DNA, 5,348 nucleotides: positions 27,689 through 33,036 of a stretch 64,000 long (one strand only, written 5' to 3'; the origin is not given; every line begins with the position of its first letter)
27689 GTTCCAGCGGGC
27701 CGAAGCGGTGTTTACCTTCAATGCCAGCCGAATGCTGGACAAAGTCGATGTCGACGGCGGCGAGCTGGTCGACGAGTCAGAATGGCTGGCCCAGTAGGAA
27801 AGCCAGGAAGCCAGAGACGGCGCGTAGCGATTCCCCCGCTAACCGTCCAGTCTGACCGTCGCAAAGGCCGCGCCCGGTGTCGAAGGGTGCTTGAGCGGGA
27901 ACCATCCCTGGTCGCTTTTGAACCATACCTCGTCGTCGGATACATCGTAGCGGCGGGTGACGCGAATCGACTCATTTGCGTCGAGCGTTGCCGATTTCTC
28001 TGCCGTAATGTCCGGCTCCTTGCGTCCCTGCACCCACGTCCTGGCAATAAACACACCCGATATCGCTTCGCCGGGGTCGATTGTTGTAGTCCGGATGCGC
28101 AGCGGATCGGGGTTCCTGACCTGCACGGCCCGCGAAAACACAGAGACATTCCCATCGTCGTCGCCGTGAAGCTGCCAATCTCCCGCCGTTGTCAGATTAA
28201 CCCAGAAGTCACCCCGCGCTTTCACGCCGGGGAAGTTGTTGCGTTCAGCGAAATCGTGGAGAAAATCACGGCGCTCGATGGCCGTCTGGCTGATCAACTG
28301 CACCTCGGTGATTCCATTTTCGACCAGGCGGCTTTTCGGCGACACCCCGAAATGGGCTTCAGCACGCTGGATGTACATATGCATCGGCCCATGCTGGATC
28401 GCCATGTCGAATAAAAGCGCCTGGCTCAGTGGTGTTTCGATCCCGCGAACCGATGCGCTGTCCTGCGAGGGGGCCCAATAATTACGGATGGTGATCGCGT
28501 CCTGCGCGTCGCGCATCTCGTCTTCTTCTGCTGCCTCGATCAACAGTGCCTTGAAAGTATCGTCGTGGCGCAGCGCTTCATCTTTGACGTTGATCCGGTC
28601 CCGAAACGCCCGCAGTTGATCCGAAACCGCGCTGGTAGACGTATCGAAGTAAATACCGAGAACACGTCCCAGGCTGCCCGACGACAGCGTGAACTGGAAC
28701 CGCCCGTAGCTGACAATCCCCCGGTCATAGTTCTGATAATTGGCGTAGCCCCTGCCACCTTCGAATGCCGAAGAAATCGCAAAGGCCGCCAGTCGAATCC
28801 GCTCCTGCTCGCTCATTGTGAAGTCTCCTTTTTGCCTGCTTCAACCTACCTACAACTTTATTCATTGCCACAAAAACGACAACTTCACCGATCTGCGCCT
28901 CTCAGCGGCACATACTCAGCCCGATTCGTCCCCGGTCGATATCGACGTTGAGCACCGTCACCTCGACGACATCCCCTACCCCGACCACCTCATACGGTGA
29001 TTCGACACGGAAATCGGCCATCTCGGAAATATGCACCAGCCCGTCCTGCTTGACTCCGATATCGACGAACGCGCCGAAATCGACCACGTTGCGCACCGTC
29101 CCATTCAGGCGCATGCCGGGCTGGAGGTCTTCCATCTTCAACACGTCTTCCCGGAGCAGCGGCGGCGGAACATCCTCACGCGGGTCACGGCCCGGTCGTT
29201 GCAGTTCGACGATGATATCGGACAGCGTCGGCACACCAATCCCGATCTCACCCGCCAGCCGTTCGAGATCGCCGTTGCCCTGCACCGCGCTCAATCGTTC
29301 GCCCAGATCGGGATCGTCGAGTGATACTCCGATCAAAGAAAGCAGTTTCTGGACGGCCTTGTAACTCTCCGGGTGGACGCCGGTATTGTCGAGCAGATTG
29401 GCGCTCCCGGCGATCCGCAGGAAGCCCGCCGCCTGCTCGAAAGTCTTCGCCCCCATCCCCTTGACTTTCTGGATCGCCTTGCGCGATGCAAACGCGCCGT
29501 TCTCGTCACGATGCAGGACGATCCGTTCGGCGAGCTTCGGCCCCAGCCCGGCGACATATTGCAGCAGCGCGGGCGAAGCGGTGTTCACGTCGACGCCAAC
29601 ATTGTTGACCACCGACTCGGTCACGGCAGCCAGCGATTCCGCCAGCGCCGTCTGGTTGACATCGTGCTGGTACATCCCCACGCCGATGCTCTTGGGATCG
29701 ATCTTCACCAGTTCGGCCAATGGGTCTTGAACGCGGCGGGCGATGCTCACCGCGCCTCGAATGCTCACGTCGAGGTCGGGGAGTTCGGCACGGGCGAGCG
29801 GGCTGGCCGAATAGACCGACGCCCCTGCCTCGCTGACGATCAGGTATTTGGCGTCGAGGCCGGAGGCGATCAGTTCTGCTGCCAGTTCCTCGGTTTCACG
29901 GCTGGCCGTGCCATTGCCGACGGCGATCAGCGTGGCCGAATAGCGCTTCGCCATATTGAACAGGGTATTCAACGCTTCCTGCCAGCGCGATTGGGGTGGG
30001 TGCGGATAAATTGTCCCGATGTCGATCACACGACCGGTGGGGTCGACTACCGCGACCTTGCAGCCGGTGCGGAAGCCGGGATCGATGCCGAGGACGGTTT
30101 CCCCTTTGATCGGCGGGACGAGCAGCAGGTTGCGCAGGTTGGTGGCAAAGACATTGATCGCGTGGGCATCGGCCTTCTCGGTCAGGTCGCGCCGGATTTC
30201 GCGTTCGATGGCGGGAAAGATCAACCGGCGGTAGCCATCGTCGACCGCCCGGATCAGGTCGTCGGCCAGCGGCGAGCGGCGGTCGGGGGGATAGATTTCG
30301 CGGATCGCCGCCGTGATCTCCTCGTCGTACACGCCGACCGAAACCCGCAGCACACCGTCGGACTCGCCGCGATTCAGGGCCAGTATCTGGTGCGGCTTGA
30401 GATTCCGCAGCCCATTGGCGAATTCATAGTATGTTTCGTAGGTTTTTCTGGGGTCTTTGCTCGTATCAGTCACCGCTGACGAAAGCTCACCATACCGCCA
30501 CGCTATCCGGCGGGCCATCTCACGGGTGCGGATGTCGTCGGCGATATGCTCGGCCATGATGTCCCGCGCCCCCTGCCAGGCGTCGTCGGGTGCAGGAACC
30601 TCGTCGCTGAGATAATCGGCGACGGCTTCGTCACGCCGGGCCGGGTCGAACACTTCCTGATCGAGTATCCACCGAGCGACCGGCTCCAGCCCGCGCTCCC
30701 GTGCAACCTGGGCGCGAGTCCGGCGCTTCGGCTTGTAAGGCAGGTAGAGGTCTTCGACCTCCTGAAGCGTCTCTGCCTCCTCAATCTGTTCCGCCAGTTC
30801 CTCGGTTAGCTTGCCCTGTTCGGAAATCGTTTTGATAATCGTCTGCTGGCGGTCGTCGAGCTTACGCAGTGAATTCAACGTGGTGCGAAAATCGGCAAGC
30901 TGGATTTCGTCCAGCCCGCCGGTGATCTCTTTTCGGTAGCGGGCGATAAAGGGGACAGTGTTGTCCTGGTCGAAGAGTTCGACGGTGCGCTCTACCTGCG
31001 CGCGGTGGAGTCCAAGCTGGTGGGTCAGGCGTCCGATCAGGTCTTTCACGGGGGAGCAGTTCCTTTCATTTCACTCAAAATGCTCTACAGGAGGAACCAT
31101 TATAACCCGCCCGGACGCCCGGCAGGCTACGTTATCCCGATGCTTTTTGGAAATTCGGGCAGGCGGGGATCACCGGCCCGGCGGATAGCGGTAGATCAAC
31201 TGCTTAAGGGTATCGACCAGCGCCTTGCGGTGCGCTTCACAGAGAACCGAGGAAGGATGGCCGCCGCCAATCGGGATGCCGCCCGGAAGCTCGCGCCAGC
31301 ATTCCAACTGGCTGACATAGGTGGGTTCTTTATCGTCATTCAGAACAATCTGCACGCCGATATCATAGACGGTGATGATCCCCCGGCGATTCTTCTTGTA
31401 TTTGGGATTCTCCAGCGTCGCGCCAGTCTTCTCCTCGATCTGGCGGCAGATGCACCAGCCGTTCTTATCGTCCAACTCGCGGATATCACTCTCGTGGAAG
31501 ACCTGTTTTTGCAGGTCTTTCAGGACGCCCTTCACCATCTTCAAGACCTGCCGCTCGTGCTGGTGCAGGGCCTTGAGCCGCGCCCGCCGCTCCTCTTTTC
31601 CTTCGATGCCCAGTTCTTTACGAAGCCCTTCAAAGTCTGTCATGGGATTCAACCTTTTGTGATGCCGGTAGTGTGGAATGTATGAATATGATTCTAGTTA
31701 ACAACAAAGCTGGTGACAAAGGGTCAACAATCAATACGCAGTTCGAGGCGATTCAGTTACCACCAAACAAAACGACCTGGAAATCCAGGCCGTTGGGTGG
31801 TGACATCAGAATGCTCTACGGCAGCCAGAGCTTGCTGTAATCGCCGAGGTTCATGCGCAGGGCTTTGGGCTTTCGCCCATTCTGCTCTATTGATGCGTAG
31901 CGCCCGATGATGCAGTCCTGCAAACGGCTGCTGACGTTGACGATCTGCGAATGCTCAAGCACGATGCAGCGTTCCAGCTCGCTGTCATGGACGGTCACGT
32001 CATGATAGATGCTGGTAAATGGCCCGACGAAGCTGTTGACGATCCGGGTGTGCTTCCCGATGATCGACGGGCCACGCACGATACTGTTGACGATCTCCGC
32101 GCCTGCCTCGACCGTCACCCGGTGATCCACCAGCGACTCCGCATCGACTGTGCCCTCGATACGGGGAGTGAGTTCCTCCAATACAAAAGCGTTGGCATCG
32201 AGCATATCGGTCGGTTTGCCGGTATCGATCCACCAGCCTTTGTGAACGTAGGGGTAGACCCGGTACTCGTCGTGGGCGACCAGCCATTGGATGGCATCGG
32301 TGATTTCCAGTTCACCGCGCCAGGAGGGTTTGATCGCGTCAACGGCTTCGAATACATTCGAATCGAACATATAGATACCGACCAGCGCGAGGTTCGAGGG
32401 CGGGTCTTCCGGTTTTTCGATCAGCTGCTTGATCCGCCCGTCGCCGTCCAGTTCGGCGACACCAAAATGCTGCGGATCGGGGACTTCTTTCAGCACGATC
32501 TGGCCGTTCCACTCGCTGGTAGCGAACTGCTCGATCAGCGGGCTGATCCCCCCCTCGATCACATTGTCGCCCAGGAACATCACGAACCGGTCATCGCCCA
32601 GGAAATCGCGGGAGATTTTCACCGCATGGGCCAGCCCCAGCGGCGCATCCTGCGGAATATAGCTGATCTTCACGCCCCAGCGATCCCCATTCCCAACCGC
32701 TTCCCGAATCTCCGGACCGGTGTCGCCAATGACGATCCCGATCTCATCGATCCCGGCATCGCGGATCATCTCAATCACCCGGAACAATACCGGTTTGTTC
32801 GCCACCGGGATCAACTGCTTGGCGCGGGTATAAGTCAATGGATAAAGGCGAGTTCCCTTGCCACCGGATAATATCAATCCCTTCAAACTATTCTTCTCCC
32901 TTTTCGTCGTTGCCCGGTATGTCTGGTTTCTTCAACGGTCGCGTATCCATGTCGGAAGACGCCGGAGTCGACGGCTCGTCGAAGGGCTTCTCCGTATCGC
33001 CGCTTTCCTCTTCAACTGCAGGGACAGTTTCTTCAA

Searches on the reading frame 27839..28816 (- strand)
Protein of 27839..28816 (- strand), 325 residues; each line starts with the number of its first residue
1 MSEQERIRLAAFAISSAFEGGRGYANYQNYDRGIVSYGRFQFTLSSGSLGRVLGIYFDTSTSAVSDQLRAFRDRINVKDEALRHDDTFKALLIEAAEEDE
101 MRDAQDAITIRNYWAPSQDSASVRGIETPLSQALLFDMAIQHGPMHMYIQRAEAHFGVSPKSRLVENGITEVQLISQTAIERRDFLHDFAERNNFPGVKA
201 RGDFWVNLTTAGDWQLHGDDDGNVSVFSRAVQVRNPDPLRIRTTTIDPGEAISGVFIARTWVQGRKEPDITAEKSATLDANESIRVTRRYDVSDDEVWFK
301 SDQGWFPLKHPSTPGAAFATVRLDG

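Call 40: search_protein_families(library=pfam, proteins=[window:27839-28816:-], max_evalue=0.001)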
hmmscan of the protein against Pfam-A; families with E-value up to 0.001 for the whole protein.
window:27839-28816:- (325 aa): 1 family
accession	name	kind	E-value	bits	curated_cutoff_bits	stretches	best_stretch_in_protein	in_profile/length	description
PF01374.23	Glyco_hydro_46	-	9.8e-09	35.6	27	1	38-145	32-138/210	Glycosyl hydrolase family 46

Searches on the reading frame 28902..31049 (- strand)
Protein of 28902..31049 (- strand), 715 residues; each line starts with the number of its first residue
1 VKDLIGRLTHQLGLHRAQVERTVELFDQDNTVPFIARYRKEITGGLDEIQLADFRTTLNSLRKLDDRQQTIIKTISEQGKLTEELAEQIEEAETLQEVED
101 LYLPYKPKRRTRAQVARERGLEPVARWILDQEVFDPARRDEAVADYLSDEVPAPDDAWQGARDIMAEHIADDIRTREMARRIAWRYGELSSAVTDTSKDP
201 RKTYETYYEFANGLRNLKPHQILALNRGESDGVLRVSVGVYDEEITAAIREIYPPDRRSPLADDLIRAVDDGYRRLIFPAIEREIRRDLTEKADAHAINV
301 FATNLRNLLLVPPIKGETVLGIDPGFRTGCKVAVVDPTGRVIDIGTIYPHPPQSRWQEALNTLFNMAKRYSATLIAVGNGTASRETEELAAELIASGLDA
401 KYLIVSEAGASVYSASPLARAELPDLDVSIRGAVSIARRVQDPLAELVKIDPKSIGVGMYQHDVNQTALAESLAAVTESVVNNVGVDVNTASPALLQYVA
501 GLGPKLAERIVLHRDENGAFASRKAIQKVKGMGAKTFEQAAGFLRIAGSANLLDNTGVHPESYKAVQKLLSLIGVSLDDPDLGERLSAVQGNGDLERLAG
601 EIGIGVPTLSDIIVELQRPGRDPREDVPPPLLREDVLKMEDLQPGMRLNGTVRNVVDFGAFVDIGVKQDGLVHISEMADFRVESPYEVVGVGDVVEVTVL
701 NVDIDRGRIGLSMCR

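Call 40: search_protein_families(library=pfam, proteins=[window:28902-31049:-], max_evalue=0.001)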
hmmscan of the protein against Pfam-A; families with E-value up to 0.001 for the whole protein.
window:28902-31049:- (715 aa): 12 families
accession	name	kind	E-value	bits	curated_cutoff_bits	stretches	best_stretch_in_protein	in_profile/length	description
PF16921.10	Tex_YqgF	-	1.7e-52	177.6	27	1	318-441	2-126/126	Tex protein YqgF-like domain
PF12836.13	HHH_3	-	1.5e-28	99.1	27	1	481-545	1-65/65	Helix-hairpin-helix motif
PF09371.15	Tex_N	-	1.3e-26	92.5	32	1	3-75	2-74/75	Tex-like protein N-terminal domain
PF22706.1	Tex_central_region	-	2.6e-22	80.1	27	1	141-301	8-178/178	Tex central region-like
PF00575.29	S1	-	3.7e-19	69.3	22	1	643-713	3-73/74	S1 RNA binding domain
PF17674.7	HHH_9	-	2.5e-18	67.1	23.1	1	551-624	1-70/70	HHH domain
PF14635.12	HHH_7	-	8.8e-09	36.1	27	1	455-546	6-103/104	Helix-hairpin-helix motif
PF00633.29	HHH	-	6.1e-06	26.3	24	0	488-512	5-29/30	Helix-hairpin-helix motif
PF23459.1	S1_RRP5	-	1.3e-05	26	27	1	642-703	1-62/72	RRP5 S1 domain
PF14520.12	HHH_5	-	9.9e-05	23.2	27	0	490-513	31-54/57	Helix-hairpin-helix domain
PF03934.19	T2SSK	-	0.00021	22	24.2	1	486-535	1-51/63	Type II secretion system (T2SS), protein K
PF14639.11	YqgF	-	0.00049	20.4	35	0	404-448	103-147/150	Holliday-junction resolvase-like of SPT6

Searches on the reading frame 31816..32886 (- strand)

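Call 40: search_protein_families(library=pfam, proteins=[window:31816-32886:-], max_evalue=0.001)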
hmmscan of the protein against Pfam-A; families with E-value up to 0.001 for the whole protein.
window:31816-32886:- (356 aa): 5 families
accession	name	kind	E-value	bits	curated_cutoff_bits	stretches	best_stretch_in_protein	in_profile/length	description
PF00483.29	NTP_transferase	-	1.1e-57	195.9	21.2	1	2-237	1-244/245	Nucleotidyl transferase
PF12804.13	NTP_transf_3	-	4e-08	34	27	1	3-107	1-95/160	MobA-like NTP transferase domain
PF25084.1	LbH_EIF2B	-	2.6e-06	27.8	54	1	244-336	15-102/105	EIF2B subunit epsilon LbH domain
PF00132.30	Hexapep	-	1.1e-05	25.4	27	0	284-301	7-24/36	Bacterial transferase hexapeptide (six repeats)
PF24894.1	Hexapep_GlmU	-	0.0004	20.9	23.3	0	244-293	28-77/104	GlmU-like, C-terminal hexapeptide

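Call 56: search_protein_families(library=ncbifam, proteins=[window:31816-32886:-], max_evalue=0.001)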
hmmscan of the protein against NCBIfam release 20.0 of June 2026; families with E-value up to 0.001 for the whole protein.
window:31816-32886:- (356 aa): 36 families (the best 25 are shown)
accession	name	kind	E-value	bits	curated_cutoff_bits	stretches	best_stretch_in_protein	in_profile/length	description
TIGR01208.1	rmlA_long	equivalog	1.7e-139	464.6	320.25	1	2-355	1-353/353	glucose-1-phosphate thymidylyltransferase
TIGR03992.1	Arch_glmU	subfamily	2.1e-75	254.1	292.1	1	1-330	1-324/393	bifunctional sugar-1-phosphate nucleotidylyltransferase/acetyltransferase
NF041173.1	Sug_nt_acttase_Thmprot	equivalog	7.2e-58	196.4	600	1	1-328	1-322/405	bifunctional sugar-1-phosphate nucleotidylyltransferase/acetyltransferase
TIGR01207.1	rmlA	equivalog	1.2e-52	178.8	360.65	1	2-235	1-236/286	glucose-1-phosphate thymidylyltransferase RfbA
NF041313.1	UDPGP_AglF_Halo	equivalog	4.1e-52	177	400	1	1-232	1-231/234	UTP--glucose-1-phosphate uridylyltransferase AglF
NF012024.0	PRK15480.1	equivalog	1.1e-46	159.3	588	1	2-235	5-240/292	glucose-1-phosphate thymidylyltransferase RfbA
NF052502.1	man1P_GTase_Rv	exception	1.5e-45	155.6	440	1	3-344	3-335/352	mannose-1-phosphate guanylyltransferase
TIGR01099.1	galU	equivalog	8.2e-33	114.1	326.8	2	72-231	94-261/261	UTP--glucose-1-phosphate uridylyltransferase GalU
NF045761.1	NAMPUrTaseMurU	equivalog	2.3e-24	86.5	250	1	1-230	1-222/226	N-acetylmuramate alpha-1-phosphate uridylyltransferase MurU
NF003670.0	PRK05293.1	equivalog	2.3e-24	86.1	470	2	3-238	7-261/382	glucose-1-phosphate adenylyltransferase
TIGR02091.1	glgC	equivalog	5.3e-20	71.8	424.9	2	99-336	114-359/364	glucose-1-phosphate adenylyltransferase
TIGR01173.1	glmU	equivalog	3.1e-19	69.2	366.85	1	4-206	4-206/452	bifunctional UDP-N-acetylglucosamine diphosphorylase/glucosamine-1-phosphate N-acetyltransferase GlmU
NF010934.1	PRK14354.1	equivalog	1.4e-18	66.7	450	1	4-336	3-331/447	bifunctional UDP-N-acetylglucosamine diphosphorylase/glucosamine-1-phosphate N-acetyltransferase GlmU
TIGR02623.1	G1P_cyt_trans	equivalog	3.9e-17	62.5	300.25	2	89-229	110-235/255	glucose-1-phosphate cytidylyltransferase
NF002772.0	PRK02862.1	equivalog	5.7e-17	61.5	537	2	4-38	7-38/429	glucose-1-phosphate adenylyltransferase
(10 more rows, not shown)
